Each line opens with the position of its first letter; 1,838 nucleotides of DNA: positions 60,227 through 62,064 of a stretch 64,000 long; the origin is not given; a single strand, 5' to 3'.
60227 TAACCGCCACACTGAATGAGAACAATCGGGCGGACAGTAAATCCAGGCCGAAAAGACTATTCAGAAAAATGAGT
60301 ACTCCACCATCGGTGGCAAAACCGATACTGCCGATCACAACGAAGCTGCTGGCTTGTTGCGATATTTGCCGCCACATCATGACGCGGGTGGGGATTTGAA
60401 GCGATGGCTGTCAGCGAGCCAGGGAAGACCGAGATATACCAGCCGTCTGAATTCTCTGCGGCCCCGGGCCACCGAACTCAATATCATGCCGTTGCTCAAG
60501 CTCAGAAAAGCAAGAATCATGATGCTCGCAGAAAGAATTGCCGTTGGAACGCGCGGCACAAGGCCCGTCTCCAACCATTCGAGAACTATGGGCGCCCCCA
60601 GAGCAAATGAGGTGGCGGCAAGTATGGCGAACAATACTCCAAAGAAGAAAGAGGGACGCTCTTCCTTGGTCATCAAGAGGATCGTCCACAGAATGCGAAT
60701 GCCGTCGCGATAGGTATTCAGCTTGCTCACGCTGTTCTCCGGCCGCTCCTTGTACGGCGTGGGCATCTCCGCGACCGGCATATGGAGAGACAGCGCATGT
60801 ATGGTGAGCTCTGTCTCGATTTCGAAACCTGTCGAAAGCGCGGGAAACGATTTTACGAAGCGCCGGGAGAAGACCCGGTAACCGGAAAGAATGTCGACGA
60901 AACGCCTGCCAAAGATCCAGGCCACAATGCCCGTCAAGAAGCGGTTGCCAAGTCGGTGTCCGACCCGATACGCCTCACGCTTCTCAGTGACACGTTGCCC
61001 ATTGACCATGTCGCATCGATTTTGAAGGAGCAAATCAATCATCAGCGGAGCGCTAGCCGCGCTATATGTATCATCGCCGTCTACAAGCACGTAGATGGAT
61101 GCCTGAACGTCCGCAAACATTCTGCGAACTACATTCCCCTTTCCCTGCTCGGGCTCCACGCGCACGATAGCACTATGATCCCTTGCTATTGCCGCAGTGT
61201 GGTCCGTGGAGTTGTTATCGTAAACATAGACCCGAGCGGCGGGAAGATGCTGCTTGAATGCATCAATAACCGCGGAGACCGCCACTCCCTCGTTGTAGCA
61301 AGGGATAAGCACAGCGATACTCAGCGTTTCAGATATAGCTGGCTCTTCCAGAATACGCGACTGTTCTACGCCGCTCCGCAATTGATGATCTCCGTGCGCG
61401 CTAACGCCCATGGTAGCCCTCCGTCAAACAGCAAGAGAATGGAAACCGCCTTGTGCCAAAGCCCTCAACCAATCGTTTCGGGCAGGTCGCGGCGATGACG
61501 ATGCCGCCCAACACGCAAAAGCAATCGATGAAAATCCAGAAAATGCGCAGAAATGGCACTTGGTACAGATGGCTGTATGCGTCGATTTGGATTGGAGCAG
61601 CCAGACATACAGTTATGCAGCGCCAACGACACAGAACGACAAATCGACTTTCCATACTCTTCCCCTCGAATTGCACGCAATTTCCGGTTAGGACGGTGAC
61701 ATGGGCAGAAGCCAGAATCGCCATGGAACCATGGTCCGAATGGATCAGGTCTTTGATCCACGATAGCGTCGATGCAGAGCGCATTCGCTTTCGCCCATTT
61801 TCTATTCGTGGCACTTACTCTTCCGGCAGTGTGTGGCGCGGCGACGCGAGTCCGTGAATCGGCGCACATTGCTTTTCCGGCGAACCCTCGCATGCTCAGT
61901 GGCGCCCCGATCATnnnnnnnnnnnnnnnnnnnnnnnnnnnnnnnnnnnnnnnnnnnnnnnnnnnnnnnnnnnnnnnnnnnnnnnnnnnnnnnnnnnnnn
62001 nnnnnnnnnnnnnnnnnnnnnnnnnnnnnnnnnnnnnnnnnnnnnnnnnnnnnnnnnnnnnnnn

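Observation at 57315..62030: Lower-G+C GtrB/GtrA/GT-C cassette flanked by a direct duplication of the Wzy/ligase gene 3' end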

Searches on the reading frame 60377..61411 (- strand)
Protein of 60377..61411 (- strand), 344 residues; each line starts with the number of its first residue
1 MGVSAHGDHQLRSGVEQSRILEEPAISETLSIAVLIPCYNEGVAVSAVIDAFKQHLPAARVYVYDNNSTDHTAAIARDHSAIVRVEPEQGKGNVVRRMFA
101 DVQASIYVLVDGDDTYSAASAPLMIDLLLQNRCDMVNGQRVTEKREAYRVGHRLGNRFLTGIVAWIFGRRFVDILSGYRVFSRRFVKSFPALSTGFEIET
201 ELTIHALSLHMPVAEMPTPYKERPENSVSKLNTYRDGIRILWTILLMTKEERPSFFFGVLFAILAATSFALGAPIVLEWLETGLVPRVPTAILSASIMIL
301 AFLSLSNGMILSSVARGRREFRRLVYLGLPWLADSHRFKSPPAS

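Call 6: search_protein_families(library=pfam, proteins=[window:60377-61411:-], max_evalue=0.01)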
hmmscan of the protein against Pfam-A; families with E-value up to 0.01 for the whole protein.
window:60377-61411:- (344 aa): 2 families
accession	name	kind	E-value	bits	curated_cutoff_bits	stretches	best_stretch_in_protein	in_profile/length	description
PF00535.33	Glycos_transf_2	-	4.2e-15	56.5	23.3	1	34-155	2-130/168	Glycosyl transferase family 2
PF13641.12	Glyco_tranf_2_3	-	8.1e-08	33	27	1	32-146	3-129/230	Glycosyltransferase like family 2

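Call 7: search_protein_families(library=ncbifam, proteins=[window:60377-61411:-], max_evalue=0.01)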
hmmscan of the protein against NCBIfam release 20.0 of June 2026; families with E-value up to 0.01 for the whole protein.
window:60377-61411:- (344 aa): 11 families
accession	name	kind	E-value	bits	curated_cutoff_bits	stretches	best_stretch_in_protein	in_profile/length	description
TIGR04182.1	glyco_TIGR04182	equivalog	3.4e-61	207.2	325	1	32-321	2-289/293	S-layer glycoprotein N-glycosyltransferase AglJ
NF041391.1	DPhHxTase_Halo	equivalog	5.1e-25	87.7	375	1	38-252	3-213/213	dolichyl-phosphate hexose transferase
NF058614.1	PPMAGASynPpgS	equivalog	2.6e-12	46.6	370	1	34-247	4-222/226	polyprenyl-phospho-N-acetylgalactosaminyl synthase PpgS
NF010496.0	PRK13915.1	equivalog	1.3e-08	34.3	262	1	28-137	29-152/307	glucosyl-3-phosphoglycerate synthase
TIGR03937.1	PgaC_IcaA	equivalog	1.9e-08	33.7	422.3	1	22-132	37-155/407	poly-beta-1,6-N-acetyl-D-glucosamine synthase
NF053846.1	glyco_with_XrtP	equivalog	1.6e-06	27.1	520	1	29-80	40-91/440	XrtP-associated glycosyltransferase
TIGR04283.1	glyco_like_mftF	equivalog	6.6e-05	22.6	182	1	32-103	1-72/221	TIGR04283 family arsenosugar biosynthesis glycosyltransferase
NF007482.0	PRK10073.1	equivalog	0.00077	18.6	423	1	27-145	3-129/334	glycosyltransferase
NF038302.1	EPS_HpsE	equivalog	0.0031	16.5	300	1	31-82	2-57/307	hormogonium polysaccharide biosynthesis glycosyltransferase HpsE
NF047588.1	GlcsyltransPgfSStrep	equivalog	0.0036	16.6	500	1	31-192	2-170/308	glycosyltransferase PgfS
NF041865.1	EpsU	equivalog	0.0046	16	700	1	25-115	34-134/394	exopolysaccharide biosynthesis GT2 family glycosyltransferase EpsU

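Call 49: find_homologous_proteins(query=window:60377-61411:-, max_evalue=1e-40)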
Query window:60377-61411:- (344 aa): 8000 proteins with E <= 1e-40 among 8000 candidates; the best 120 are listed.
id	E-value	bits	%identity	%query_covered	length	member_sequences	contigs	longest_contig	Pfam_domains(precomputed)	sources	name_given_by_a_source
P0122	3.3e-223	758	99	100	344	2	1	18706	PF13641.13,PF00535.33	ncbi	-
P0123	1.4e-181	621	87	93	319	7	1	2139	PF13641.13,PF00535.33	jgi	-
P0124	2.3e-156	538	76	91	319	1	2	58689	PF13641.13,PF00535.33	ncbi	-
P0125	1.0e-155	536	74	92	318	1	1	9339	PF13641.13,PF00535.33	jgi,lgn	jgi:glycosyltransferase involved in cell wall biosynthesis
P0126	2.0e-155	535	78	90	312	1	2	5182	PF13641.13,PF00535.33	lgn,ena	-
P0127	4.4e-155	534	75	92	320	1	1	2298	PF13641.13,PF00535.33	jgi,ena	-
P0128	1.2e-152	526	72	92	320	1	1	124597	PF13641.13,PF00535.33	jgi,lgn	jgi:glycosyltransferase involved in cell wall biosynthesis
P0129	1.4e-152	526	73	92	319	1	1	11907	PF13641.13,PF00535.33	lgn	-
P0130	9.1e-147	507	71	90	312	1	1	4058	PF13641.13,PF00535.33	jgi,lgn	-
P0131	1.3e-145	503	71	90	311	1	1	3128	PF13641.13,PF00535.33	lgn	-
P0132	2.9e-145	502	74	88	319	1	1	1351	PF13641.13,PF00535.33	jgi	jgi:glycosyltransferase involved in cell wall biosynthesis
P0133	5.8e-145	501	72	89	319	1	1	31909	PF13641.13,PF00535.33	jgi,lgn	jgi:glycosyltransferase involved in cell wall biosynthesis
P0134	8.8e-145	500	69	90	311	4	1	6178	PF13641.13,PF00535.33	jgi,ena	-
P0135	1.5e-144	499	70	90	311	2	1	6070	PF13641.13,PF00535.33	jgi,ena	-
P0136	6.8e-142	491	70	90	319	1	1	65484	PF13641.13,PF00535.33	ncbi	ncbi:MAG: glycosyltransferase family 2 protein [Acidiferrobacteraceae bacterium]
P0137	4.6e-141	488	67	91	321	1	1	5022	PF13641.13,PF00535.33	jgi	jgi:glycosyltransferase involved in cell wall biosynthesis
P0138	8.8e-141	487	68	92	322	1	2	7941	PF13641.13,PF00535.33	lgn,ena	-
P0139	1.7e-140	486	69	90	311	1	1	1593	PF13641.13,PF00535.33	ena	-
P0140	5.1e-140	484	69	90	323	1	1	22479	PF13641.13,PF00535.33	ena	-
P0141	1.5e-139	483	68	93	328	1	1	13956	PF13641.13,PF00535.33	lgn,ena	-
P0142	2.8e-139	482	69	91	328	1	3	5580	PF13641.13,PF00535.33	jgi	jgi:glycosyltransferase involved in cell wall biosynthesis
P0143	4.9e-139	481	69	91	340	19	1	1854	PF13641.13,PF00535.33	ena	-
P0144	2.3e-138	479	68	90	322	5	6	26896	PF13641.13,PF00535.33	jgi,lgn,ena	-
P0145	3.6e-138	478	67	92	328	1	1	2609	PF13641.13,PF00535.33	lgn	-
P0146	3.9e-138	478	66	96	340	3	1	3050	PF13641.13,PF00535.33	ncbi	-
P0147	5.2e-138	478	66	90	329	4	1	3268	PF13641.13,PF00535.33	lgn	-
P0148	5.3e-138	478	68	91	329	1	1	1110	PF13641.13,PF00535.33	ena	-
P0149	2.4e-137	476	66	91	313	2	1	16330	PF13641.13,PF00535.33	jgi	-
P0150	3.8e-137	475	64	96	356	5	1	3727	PF13641.13,PF00535.33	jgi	jgi:hypothetical protein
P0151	5.2e-137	475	67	90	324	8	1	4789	PF13641.13,PF00535.33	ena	-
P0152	6.0e-137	474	71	88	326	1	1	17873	PF13641.13,PF00535.33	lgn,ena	-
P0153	6.1e-137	474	69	90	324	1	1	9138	PF13641.13,PF00535.33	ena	-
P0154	1.2e-136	473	68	90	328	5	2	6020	PF13641.13,PF00535.33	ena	-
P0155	1.3e-136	473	63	97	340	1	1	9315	PF13641.13,PF00535.33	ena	-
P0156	2.0e-136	473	65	93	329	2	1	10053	PF13641.13,PF00535.33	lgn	-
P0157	3.9e-136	472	65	93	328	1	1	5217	PF13641.13,PF00535.33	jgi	jgi:glycosyltransferase involved in cell wall biosynthesis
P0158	5.9e-136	471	66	90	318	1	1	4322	PF13641.13,PF00535.33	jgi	jgi:glycosyltransferase involved in cell wall biosynthesis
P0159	6.4e-136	471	67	91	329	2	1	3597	PF13641.13,PF00535.33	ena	-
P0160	7.7e-136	471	68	92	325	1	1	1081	PF13641.13,PF00535.33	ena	-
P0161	8.3e-136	471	67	91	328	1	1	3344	PF13641.13,PF00535.33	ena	-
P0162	9.1e-136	470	64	94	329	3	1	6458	PF13641.13,PF00535.33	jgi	jgi:glycosyltransferase involved in cell wall biosynthesis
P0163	1.0e-135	470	66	90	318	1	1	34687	PF13641.13,PF00535.33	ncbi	ncbi:MAG: glycosyltransferase family 2 protein [Woeseiaceae bacterium]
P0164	1.2e-135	470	64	93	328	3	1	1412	PF13641.13,PF00535.33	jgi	jgi:glycosyltransferase involved in cell wall biosynthesis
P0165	1.5e-135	470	67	91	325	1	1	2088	PF13641.13,PF00535.33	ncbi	-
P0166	1.8e-135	470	63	95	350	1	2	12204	PF13641.13,PF00535.33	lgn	-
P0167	2.2e-135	469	64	93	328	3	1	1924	PF13641.13,PF00535.33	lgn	-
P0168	2.9e-135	469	65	93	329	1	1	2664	PF13641.13,PF00535.33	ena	-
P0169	3.0e-135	469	67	89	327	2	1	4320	PF13641.13,PF00535.33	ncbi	-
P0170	3.7e-135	468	68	92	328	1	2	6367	PF13641.13,PF00535.33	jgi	jgi:glycosyltransferase involved in cell wall biosynthesis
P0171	3.7e-135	468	68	89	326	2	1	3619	PF13641.13,PF00535.33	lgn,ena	-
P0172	6.1e-135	468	69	88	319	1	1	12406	PF13641.13,PF00535.33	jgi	jgi:glycosyltransferase involved in cell wall biosynthesis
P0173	1.0e-134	467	66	90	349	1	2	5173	PF13641.13,PF00535.33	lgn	-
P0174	1.4e-134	467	64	94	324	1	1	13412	PF13641.13,PF00535.33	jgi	-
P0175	1.5e-134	466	65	90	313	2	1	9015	PF13641.13,PF00535.33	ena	-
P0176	2.2e-134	466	69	88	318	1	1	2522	PF13641.13,PF00535.33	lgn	-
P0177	2.4e-134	466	67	90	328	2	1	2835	PF13641.13,PF00535.33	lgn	-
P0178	3.3e-134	465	67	89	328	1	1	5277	PF13641.13,PF00535.33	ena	-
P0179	3.3e-134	465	67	91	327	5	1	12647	PF13641.13,PF00535.33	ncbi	-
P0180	4.0e-134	465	66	90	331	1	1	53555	PF13641.13,PF00535.33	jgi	-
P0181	6.2e-134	464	64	92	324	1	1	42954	PF13641.13,PF00535.33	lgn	-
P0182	6.2e-134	464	63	95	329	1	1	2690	PF13641.13,PF00535.33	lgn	-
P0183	6.6e-134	464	64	92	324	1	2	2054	PF13641.13,PF00535.33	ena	-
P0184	9.0e-134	464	67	90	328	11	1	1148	PF13641.13,PF00535.33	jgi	-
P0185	1.2e-133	464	67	91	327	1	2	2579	PF00535.33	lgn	-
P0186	2.4e-133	463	65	90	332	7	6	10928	PF13641.13,PF00535.33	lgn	-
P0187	2.4e-133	463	65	90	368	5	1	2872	PF13641.13,PF00535.33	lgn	-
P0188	3.8e-133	462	63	91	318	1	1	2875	PF13641.13,PF00535.33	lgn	-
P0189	4.3e-133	462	65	90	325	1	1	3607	PF13641.13,PF00535.33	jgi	jgi:glycosyltransferase involved in cell wall biosynthesis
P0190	4.3e-133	462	66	92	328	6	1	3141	PF13641.13,PF00535.33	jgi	-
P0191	5.0e-133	461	65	90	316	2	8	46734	PF13641.13,PF00535.33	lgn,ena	-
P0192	5.2e-133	461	65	90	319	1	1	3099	PF13641.13,PF00535.33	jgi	jgi:glycosyltransferase involved in cell wall biosynthesis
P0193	6.3e-133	461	65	90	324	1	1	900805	PF13641.13,PF00535.33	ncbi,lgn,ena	-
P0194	1.6e-132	460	65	90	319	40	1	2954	PF13641.13,PF00535.33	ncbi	-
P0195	1.7e-132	460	65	90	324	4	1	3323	PF13641.13,PF00535.33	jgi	-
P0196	1.7e-132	460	65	92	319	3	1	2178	PF13641.13,PF00535.33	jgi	jgi:glycosyltransferase involved in cell wall biosynthesis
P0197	2.3e-132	459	64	90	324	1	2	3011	PF13641.13,PF00535.33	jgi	-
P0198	3.9e-132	459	65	90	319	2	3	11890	PF13641.13,PF00535.33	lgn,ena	-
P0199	4.0e-132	458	65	91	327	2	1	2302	PF13641.13,PF00535.33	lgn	-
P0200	5.0e-132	458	65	90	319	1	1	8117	PF13641.13,PF00535.33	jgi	jgi:glycosyltransferase involved in cell wall biosynthesis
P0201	5.1e-132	458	61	96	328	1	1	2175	PF13641.13,PF00535.33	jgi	jgi:glycosyltransferase involved in cell wall biosynthesis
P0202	5.9e-132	458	65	93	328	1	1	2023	PF13641.13,PF00535.33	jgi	jgi:glycosyltransferase involved in cell wall biosynthesis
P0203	1.0e-131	457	65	91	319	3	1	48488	PF13641.13,PF00535.33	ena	-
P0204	2.5e-131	456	65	90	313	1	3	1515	PF13641.13,PF00535.33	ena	-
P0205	2.8e-131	456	67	90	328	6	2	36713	PF13641.13,PF00535.33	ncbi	ncbi:MAG: glycosyltransferase family 2 protein [Acidiferrobacteraceae bacterium]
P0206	3.1e-131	456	64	90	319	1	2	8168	PF13641.13,PF00535.33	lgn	-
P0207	5.4e-131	455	67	89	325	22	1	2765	PF13641.13,PF00535.33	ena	-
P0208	1.5e-130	453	65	93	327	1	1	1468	PF13641.13,PF00535.33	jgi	-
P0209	2.2e-130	453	65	90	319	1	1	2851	PF13641.13,PF00535.33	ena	-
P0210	3.3e-130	452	64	92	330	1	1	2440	PF00535.33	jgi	jgi:glycosyltransferase involved in cell wall biosynthesis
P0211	5.3e-130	452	65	90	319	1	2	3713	PF13641.13,PF00535.33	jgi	jgi:glycosyltransferase involved in cell wall biosynthesis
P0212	5.6e-130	451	63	90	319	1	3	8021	PF13641.13,PF00535.33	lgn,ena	-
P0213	7.7e-130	451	63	90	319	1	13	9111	PF13641.13,PF00535.33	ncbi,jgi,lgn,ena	-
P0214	8.5e-130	451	67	88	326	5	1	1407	PF13641.13,PF00535.33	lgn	-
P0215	1.1e-129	451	63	90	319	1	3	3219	PF13641.13,PF00535.33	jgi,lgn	-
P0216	1.1e-129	451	63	91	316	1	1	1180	PF13641.13,PF00535.33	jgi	-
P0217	1.2e-129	450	65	89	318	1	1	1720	PF13641.13,PF00535.33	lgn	-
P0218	1.4e-129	450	63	90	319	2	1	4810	PF13641.13,PF00535.33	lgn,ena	-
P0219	1.8e-129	450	63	90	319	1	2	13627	PF13641.13,PF00535.33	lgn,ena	-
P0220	2.7e-129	449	65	91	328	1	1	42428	PF13641.13,PF00535.33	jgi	jgi:glycosyltransferase involved in cell wall biosynthesis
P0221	3.4e-129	449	68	88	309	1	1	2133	PF13641.13,PF00535.33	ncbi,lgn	-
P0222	3.5e-129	449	63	90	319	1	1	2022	PF13641.13,PF00535.33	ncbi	-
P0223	4.0e-129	449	64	90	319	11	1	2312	PF13641.13,PF00535.33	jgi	jgi:glycosyltransferase involved in cell wall biosynthesis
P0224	7.2e-129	448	65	90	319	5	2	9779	PF13641.13,PF00535.33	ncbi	-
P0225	8.0e-129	448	63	90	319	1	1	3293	PF13641.13,PF00535.33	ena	-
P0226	1.0e-128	447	62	93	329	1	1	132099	PF13641.13,PF00535.33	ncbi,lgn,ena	-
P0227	1.1e-128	447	63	90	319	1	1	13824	PF13641.13,PF00535.33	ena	-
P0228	1.1e-128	447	66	89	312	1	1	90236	PF13641.13,PF00535.33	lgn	-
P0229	1.5e-128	447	68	89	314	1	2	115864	PF13641.13,PF00535.33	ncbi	ncbi:MAG: glycosyltransferase family 2 protein [Acidiferrobacteraceae bacterium]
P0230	1.9e-128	446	65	91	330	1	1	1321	PF13641.13,PF00535.33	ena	-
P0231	2.0e-128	446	63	90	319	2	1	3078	PF13641.13,PF00535.33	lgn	-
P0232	2.0e-128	446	66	91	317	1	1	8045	PF13641.13,PF00535.33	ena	-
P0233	2.1e-128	446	63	90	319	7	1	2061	PF13641.13,PF00535.33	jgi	-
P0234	2.7e-128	446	62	90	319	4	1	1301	PF13641.13,PF00535.33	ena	-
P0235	2.8e-128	446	64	90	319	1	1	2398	PF13641.13,PF00535.33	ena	-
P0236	2.8e-128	446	64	90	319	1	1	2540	PF13641.13,PF00535.33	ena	-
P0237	3.0e-128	446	68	89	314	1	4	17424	PF13641.13,PF00535.33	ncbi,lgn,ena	-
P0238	4.3e-128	445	69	88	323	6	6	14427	PF00535.33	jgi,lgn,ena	-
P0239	5.0e-128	445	62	90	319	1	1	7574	PF13641.13,PF00535.33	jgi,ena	-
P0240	5.6e-128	445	65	88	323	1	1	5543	PF13641.13,PF00535.33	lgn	-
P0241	6.4e-128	445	63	90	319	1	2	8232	PF13641.13,PF00535.33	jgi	jgi:glycosyltransferase involved in cell wall biosynthesis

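Call 50: find_encoding_contigs(protein=P0122, flank=10000, max_places=3)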
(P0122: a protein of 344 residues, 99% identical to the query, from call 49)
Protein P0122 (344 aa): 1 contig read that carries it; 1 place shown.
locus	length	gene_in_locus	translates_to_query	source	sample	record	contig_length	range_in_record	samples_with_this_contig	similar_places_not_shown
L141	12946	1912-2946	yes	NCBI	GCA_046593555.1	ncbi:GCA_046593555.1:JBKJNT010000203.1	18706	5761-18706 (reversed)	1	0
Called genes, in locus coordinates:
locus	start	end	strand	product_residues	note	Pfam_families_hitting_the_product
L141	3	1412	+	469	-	?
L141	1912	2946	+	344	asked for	PF00535:Glycos_transf_2, PF13641:Glyco_tranf_2_3 (weak)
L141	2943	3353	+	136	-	PF04138:GtrA_DPMS_TM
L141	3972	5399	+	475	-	PF26314:MptA_B_family (weak), PF13231:PMT_2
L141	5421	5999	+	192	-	-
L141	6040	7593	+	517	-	PF13440:Polysacc_synt_3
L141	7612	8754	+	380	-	PF13439:Glyco_transf_4, PF13579:Glyco_trans_4_4, PF00534:Glycos_transf_1, PF13692:Glyco_trans_1_4, PF20706:GT4-conflict (weak)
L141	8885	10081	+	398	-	PF13579:Glyco_trans_4_4 (weak), PF13439:Glyco_transf_4 (weak), PF00534:Glycos_transf_1, PF13692:Glyco_trans_1_4, PF13524:Glyco_trans_1_2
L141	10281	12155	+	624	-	PF13522:GATase_6, PF13537:GATase_7, PF00733:Asn_synthase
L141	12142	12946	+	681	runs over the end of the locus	PF16889:Hepar_II_III_N, PF05426:Alginate_lyase, PF07940:Hepar_II_III_C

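Call 51: find_encoding_contigs(protein=P0124, flank=8000, max_places=2)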
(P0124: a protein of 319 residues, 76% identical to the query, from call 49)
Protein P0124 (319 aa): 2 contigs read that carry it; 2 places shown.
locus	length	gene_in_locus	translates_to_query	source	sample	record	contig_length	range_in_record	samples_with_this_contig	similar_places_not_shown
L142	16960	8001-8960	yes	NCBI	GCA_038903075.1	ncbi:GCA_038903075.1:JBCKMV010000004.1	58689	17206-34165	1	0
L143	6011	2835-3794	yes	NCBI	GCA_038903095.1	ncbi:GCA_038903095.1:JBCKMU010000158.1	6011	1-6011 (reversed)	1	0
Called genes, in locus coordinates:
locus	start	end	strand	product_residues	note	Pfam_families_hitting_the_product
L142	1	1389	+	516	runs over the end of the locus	PF04932:Wzy_C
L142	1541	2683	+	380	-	PF13439:Glyco_transf_4, PF13579:Glyco_trans_4_4, PF00534:Glycos_transf_1, PF13692:Glyco_trans_1_4, PF13524:Glyco_trans_1_2 (weak)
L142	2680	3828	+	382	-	PF13439:Glyco_transf_4, PF13579:Glyco_trans_4_4, PF00534:Glycos_transf_1, PF13692:Glyco_trans_1_4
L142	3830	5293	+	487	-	PF01943:Polysacc_synt, PF13440:Polysacc_synt_3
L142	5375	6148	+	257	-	PF05050:Methyltransf_21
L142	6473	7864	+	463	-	PF13231:PMT_2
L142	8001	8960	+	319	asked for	PF00535:Glycos_transf_2, PF13641:Glyco_tranf_2_3 (weak)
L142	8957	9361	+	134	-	PF04138:GtrA_DPMS_TM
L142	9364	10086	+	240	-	PF13489:Methyltransf_23, PF13847:Methyltransf_31 (faint), PF08241:Methyltransf_11, PF08242:Methyltransf_12, PF13649:Methyltransf_25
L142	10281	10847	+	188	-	PF13641:Glyco_tranf_2_3, PF00535:Glycos_transf_2, PF10111:Glyco_tranf_2_2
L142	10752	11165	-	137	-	-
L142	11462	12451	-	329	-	PF13480:Acetyltransf_6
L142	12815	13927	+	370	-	PF13506:Glyco_transf_21, PF13641:Glyco_tranf_2_3, PF00535:Glycos_transf_2, PF10111:Glyco_tranf_2_2, PF13632:Glyco_trans_2_3 (faint)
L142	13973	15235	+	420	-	PF14885:GHL15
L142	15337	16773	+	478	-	PF27533:CapK_C (weak)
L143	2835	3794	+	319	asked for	PF00535:Glycos_transf_2, PF13641:Glyco_tranf_2_3 (weak)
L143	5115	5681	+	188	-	PF13641:Glyco_tranf_2_3, PF00535:Glycos_transf_2, PF10111:Glyco_tranf_2_2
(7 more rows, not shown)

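Call 61: search_solved_structures(query=window:60377-61411:-, max_evalue=0.00001)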
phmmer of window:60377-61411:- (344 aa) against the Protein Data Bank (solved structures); distinct sequences matched with E-value up to 0.00001: 1.
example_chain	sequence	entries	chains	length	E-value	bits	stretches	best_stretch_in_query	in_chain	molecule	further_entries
5mlz_A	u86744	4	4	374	4.9e-07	32.6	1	9-245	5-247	Dolichol monophosphate mannose synthase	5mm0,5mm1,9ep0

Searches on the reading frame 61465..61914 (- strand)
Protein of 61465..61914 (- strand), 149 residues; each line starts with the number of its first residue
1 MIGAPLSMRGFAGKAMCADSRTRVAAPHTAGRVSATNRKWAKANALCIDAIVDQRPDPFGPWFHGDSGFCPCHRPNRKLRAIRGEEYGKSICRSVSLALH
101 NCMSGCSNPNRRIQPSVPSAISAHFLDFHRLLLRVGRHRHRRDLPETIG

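Call 44: search_protein_families(library=pfam, proteins=[window:61465-61914:-], max_evalue=1)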
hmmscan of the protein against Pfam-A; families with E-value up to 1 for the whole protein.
window:61465-61914:- (149 aa): 0 families
